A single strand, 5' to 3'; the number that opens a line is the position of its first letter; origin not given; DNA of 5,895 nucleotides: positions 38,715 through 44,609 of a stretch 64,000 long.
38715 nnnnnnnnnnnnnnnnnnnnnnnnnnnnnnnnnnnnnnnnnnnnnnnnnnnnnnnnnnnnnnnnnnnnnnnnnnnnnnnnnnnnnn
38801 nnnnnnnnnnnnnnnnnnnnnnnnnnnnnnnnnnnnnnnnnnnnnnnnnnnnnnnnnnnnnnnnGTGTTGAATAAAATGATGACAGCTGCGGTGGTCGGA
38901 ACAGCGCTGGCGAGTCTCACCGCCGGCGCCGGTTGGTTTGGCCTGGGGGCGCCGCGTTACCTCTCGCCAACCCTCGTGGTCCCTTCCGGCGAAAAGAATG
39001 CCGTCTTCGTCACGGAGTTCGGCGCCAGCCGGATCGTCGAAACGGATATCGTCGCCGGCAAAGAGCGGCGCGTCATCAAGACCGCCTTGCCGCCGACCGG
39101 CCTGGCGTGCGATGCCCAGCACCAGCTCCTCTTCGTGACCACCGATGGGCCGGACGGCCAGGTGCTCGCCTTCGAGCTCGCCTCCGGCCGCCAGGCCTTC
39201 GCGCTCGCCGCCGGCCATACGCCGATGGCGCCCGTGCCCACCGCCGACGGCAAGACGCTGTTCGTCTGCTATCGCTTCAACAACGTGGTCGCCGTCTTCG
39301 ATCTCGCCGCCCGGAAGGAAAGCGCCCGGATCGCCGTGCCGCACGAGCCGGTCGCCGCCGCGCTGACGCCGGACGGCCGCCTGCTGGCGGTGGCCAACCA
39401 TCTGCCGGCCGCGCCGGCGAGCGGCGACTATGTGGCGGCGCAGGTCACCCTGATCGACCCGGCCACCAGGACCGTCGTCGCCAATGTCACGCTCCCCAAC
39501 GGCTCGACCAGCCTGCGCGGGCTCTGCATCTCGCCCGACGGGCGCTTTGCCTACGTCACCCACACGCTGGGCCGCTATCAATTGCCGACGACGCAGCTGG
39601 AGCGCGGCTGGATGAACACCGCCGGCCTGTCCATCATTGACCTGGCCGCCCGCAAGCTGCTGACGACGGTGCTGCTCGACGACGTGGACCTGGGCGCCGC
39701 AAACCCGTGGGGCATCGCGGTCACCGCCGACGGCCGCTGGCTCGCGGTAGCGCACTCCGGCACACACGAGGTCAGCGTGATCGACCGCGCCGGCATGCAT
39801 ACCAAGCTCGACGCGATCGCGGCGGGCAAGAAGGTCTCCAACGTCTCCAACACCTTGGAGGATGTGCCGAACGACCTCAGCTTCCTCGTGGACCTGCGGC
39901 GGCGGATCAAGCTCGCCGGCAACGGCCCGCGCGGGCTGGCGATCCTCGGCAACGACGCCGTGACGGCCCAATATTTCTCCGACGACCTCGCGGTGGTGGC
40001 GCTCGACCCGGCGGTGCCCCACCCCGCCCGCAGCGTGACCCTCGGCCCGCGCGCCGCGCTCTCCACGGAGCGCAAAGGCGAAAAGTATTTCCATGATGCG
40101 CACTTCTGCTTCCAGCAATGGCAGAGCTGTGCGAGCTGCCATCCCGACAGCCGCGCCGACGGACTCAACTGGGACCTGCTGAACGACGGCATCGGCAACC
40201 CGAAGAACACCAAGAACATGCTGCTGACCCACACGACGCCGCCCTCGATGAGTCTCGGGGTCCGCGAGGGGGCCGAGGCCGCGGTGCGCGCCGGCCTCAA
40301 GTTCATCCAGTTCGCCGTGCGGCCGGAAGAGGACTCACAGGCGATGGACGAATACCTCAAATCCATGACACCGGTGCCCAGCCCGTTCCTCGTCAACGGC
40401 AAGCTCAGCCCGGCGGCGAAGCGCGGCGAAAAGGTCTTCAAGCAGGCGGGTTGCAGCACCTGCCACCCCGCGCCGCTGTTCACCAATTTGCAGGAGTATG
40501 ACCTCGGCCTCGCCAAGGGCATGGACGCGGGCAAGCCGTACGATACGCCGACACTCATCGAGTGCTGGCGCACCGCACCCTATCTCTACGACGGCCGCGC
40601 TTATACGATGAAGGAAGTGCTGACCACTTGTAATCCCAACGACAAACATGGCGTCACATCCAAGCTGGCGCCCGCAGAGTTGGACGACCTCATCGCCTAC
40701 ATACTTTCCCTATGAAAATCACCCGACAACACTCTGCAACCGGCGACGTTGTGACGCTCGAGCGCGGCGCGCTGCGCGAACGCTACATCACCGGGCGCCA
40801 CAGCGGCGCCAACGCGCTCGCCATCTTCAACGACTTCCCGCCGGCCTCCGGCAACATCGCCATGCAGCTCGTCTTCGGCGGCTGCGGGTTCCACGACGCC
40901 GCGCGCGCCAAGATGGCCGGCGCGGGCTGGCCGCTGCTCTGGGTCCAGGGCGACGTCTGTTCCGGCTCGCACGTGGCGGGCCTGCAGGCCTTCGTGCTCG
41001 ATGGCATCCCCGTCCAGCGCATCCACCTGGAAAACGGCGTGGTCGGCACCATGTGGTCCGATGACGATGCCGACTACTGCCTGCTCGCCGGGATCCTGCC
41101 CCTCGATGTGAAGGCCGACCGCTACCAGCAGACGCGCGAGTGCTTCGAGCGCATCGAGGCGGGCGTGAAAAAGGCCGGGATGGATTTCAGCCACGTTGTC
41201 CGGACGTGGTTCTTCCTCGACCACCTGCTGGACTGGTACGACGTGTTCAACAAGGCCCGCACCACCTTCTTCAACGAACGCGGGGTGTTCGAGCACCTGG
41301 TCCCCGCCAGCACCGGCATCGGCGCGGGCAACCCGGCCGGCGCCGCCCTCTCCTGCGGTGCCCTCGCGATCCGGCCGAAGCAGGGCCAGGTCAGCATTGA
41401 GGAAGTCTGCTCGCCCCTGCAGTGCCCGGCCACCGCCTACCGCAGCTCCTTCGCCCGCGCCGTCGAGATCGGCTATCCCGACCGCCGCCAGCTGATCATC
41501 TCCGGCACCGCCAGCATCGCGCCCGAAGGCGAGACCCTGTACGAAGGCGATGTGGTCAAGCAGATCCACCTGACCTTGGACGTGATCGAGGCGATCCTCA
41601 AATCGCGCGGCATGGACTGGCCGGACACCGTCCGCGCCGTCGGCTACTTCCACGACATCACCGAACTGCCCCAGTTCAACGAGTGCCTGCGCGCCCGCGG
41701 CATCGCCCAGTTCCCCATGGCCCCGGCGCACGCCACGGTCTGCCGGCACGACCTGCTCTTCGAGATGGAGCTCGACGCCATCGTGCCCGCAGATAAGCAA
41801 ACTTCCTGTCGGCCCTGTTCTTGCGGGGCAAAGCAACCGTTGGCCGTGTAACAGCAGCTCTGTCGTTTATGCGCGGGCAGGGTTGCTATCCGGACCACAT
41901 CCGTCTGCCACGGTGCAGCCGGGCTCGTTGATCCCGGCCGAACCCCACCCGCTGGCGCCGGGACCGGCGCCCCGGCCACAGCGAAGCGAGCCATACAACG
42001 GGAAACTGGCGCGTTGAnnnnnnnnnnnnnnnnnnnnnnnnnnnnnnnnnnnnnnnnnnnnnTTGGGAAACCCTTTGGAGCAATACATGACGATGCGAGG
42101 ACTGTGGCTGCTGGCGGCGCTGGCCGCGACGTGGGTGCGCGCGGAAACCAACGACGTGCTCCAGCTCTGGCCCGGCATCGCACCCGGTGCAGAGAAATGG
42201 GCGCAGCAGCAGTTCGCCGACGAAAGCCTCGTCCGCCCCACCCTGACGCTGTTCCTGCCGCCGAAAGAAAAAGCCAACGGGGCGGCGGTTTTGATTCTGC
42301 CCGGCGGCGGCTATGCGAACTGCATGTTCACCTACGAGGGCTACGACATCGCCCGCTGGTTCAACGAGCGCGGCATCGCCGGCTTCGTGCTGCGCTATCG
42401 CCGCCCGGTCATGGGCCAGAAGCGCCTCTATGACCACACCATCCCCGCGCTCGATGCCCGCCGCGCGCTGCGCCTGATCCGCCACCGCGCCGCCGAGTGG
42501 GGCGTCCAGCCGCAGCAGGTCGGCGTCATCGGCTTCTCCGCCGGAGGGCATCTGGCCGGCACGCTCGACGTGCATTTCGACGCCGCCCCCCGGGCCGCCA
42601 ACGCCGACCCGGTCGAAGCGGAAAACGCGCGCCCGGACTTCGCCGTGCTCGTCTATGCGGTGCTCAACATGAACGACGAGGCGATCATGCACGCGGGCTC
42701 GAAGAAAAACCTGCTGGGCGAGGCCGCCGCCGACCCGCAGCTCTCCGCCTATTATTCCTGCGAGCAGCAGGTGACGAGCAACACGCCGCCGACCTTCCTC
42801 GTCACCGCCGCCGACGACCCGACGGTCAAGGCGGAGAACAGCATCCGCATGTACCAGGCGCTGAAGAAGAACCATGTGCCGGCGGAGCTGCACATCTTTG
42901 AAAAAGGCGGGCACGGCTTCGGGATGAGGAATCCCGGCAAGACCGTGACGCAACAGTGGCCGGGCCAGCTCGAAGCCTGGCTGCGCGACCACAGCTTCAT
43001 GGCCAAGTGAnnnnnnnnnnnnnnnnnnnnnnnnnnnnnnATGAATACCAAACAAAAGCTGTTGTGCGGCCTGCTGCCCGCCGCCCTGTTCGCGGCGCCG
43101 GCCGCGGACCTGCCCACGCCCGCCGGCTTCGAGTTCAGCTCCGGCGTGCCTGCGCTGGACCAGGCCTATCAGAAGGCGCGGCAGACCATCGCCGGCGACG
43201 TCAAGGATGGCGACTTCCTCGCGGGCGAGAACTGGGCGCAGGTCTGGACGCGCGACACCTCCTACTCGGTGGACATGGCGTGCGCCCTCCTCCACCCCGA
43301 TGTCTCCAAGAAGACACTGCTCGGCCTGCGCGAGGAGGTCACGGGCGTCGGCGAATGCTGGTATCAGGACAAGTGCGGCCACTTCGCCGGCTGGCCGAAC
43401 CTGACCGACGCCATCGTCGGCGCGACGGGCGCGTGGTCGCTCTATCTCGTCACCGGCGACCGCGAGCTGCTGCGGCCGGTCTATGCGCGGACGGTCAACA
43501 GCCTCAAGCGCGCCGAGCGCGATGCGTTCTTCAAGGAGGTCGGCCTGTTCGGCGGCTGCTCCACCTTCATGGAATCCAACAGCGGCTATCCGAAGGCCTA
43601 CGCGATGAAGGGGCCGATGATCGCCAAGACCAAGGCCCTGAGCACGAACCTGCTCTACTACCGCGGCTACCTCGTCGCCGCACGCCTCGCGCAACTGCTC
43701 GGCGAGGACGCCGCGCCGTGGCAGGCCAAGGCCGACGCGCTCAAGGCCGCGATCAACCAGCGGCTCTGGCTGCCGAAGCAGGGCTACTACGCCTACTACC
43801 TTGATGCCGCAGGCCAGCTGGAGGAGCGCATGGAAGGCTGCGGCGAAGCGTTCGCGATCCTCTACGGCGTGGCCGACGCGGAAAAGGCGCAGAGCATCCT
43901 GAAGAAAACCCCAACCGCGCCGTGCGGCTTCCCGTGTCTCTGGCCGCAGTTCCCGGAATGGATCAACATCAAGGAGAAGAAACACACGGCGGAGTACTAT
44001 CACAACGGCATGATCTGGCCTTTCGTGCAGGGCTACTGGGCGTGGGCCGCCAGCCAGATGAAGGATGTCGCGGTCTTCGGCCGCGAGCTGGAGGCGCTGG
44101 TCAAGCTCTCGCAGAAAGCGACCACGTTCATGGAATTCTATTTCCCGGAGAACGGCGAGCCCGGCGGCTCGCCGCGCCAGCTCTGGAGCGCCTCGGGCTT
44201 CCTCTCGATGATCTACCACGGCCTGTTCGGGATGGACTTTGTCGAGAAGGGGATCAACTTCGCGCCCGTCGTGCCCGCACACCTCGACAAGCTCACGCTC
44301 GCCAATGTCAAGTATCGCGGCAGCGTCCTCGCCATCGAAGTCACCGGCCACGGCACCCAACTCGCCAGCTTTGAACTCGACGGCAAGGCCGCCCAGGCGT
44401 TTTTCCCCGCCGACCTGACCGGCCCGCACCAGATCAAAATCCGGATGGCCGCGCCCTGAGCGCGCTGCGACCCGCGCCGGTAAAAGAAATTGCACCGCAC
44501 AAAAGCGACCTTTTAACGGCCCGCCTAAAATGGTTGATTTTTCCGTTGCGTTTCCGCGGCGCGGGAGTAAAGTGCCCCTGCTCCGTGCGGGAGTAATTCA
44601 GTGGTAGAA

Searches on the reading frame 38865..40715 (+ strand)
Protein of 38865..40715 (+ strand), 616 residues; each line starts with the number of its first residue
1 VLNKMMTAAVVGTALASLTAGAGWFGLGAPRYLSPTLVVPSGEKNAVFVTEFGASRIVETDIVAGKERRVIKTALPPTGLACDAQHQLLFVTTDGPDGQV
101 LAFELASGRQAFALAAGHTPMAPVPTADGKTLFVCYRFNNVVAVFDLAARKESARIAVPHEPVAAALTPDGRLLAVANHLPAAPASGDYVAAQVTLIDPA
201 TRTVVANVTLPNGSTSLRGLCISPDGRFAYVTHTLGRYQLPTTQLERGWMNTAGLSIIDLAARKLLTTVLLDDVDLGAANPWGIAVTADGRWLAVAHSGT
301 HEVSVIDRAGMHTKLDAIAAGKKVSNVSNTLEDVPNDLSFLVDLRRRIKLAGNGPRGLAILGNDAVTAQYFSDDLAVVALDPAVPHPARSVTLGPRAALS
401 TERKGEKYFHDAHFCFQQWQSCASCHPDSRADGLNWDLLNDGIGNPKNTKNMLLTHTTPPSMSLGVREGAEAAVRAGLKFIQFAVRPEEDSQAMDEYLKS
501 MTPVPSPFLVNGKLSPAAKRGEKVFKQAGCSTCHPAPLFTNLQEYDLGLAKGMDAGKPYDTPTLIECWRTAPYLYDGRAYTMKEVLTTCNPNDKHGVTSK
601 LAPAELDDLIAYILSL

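Call 60: search_protein_families(library=pfam, proteins=[window:38865-40715:+], max_evalue=0.0001)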
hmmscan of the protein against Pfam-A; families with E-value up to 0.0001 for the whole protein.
window:38865-40715:+ (616 aa): 4 families
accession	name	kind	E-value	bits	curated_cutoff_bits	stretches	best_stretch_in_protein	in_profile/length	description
PF10282.15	Lactonase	-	9e-08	32.1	21.7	0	215-321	244-333/344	Lactonase, 7-bladed beta-propeller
PF03150.19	CCP_MauG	-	6.8e-06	27.2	25.6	0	405-443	7-44/149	Di-haem cytochrome c peroxidase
PF08450.18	SGL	-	2.1e-05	24.7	26.3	0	83-314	8-218/246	SMP-30/Gluconolactonase/LRE-like region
PF00034.26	Cytochrom_C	-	6e-05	24.7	21.3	0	518-616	1-89/90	Cytochrome c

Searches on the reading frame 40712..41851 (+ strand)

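Call 60: search_protein_families(library=pfam, proteins=[window:40712-41851:+], max_evalue=0.0001)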
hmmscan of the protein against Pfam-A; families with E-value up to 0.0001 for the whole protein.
window:40712-41851:+ (379 aa): 2 families
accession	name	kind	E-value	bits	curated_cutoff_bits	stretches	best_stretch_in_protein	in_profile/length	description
PF01042.26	Ribonuc_L-PSP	-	1.5e-19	70.6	27.3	2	258-353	18-116/121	Endoribonuclease L-PSP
PF21168.2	FkbO_Hyg5-like_N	-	1e-06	29.2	27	1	124-207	25-113/122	Chorismatase FkbO/Hyg5-like, N-terminal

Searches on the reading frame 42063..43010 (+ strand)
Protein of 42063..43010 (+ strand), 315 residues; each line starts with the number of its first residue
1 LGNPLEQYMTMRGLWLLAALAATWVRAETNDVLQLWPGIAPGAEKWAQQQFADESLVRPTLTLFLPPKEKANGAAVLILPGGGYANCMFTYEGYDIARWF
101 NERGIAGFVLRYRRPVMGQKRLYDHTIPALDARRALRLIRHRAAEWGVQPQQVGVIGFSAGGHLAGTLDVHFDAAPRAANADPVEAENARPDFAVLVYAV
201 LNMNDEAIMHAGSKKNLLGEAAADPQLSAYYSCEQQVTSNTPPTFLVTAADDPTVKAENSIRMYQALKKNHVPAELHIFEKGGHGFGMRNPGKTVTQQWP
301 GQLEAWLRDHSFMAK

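Call 61: search_protein_families(library=pfam, proteins=[window:42063-43010:+], max_evalue=0.0001)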
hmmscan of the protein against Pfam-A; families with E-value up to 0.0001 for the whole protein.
window:42063-43010:+ (315 aa): 5 families
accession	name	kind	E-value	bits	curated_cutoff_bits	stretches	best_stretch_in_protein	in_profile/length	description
PF20434.5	BD-FAE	-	1.8e-17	64.1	26.8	1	62-267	2-215/215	BD-FAE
PF07859.19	Abhydrolase_3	-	4.8e-13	49.8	25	1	130-286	50-208/210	alpha/beta hydrolase fold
PF00326.27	Peptidase_S9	-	8.1e-12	45.5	22.6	1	227-294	132-197/213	Prolyl oligopeptidase family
PF01738.24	DLH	-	1.3e-10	41.7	21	1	238-312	140-212/217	Dienelactone hydrolase family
PF12697.13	Abhydrolase_6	-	1.1e-07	33.2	26.3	1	76-294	1-214/217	Alpha/beta hydrolase family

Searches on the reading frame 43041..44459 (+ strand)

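Call 61: search_protein_families(library=pfam, proteins=[window:43041-44459:+], max_evalue=0.0001)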
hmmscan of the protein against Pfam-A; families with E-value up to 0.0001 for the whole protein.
window:43041-44459:+ (472 aa): 4 families
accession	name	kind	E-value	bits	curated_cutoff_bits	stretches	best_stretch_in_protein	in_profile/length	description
PF22422.2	MGH1-like_GH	-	3.4e-17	63.5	27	1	127-383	70-356/356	Mannosylglycerate hydrolase MGH1-like glycoside hydrolase domain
PF06202.20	GDE_C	-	3.7e-08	33.2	21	1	197-385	160-363/367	Amylo-alpha-1,6-glucosidase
PF03633.20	Glyco_hydro_65C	-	1.7e-07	31.4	22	1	402-443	5-45/62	Glycosyl hydrolase family 65, C-terminal domain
PF17389.8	Bac_rhamnosid6H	-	1.9e-05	24.6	24.5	1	126-251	102-221/339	Bacterial alpha-L-rhamnosidase 6 hairpin glycosidase domain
